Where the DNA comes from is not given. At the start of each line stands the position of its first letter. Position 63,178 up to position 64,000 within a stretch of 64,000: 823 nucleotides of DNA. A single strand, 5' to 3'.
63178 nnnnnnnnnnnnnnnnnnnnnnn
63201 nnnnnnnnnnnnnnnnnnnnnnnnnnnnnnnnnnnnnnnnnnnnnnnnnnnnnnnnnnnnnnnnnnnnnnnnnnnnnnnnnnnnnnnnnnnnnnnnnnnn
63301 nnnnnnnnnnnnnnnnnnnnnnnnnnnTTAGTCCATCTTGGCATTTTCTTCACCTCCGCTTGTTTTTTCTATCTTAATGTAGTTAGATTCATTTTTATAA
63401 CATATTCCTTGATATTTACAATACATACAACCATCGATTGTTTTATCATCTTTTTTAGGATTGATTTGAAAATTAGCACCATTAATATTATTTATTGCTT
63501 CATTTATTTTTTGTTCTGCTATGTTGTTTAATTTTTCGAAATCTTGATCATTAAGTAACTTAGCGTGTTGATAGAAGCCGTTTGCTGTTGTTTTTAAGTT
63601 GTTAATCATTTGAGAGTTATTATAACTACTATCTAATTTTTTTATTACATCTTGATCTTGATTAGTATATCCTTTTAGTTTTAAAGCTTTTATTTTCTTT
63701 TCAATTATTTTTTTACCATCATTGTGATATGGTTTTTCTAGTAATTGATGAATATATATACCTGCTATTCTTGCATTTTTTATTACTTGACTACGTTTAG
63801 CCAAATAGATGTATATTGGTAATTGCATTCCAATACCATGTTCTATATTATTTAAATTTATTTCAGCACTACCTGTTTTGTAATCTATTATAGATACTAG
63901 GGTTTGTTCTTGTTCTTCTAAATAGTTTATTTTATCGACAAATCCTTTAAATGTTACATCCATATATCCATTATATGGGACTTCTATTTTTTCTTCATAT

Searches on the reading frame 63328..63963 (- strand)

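Call 13: search_protein_families(library=pfam, proteins=[window:63328-63963:-], max_evalue=0.01)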
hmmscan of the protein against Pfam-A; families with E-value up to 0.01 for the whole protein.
window:63328-63963:- (211 aa): 1 family
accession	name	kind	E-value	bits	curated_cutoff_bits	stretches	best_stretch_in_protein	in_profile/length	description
PF12705.13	PDDEXK_1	-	3.4e-15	57.1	22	1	3-188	122-246/247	PD-(D/E)XK nuclease superfamily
